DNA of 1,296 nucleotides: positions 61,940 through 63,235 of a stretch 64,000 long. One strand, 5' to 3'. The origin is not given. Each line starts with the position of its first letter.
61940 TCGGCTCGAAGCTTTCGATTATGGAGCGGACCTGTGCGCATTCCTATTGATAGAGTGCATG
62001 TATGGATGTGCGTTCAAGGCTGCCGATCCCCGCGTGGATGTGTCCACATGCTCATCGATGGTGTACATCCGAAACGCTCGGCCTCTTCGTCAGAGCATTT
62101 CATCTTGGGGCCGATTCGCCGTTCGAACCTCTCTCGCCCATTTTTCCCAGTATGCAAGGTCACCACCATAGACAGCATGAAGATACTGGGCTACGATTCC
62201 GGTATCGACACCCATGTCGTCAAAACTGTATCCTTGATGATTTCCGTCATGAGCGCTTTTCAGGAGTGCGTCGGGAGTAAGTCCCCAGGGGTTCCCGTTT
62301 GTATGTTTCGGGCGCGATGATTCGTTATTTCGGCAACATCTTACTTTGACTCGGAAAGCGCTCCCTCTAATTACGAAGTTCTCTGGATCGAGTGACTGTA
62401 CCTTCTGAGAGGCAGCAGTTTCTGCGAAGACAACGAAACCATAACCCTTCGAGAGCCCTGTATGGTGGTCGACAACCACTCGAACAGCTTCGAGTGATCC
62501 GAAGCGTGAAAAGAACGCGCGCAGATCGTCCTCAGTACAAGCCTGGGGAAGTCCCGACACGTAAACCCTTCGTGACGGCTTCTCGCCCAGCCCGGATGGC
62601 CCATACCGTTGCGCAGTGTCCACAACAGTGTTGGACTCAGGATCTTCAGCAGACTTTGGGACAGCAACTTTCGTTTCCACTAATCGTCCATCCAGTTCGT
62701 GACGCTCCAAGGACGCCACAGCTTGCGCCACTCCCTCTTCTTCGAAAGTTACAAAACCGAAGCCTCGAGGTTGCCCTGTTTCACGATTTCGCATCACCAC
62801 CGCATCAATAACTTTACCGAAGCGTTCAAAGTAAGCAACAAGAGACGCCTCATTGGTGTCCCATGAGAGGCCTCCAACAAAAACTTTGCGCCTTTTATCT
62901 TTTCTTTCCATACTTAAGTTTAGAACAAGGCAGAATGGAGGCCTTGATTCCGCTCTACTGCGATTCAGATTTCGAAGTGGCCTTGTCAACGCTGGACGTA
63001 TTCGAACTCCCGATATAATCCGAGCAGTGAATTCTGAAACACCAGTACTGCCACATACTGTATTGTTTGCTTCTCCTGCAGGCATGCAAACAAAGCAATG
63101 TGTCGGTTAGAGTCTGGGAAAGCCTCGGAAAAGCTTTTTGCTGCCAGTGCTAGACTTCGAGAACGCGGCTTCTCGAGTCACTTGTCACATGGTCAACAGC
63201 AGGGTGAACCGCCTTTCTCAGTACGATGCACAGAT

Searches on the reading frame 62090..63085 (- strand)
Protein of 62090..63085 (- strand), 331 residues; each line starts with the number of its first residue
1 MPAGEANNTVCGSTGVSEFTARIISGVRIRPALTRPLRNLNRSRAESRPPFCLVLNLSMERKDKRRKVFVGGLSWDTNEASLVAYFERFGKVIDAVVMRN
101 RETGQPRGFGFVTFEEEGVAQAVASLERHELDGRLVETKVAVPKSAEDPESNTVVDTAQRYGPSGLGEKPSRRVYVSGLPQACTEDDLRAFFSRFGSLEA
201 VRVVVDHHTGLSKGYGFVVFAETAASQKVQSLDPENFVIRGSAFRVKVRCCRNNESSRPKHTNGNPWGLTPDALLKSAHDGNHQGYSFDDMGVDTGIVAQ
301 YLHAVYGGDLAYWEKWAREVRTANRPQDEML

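Call 89: search_protein_families(library=pfam, proteins=[window:62090-63085:-], max_evalue=0.01)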
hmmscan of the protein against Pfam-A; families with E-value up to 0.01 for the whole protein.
window:62090-63085:- (331 aa): 5 families
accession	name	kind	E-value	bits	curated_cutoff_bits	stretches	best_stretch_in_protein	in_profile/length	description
PF00076.28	RRM_1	-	2.6e-35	120.6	20.7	2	68-136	1-69/70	RNA recognition motif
PF16367.11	RRM_7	-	9.1e-15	54.9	27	2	66-122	2-64/94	RNA recognition motif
PF23085.1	RRM_PARP14_3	-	4.3e-05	23.9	24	0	67-132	3-65/82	PARP14, third RRM domain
PF07292.18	NID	-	0.0012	19.8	25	0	111-183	2-64/90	Nmi/IFP 35 domain (NID)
PF14703.12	PHM7_cyt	-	0.0015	19.2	27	0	85-128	99-140/174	Cytosolic domain of 10TM putative phosphate transporter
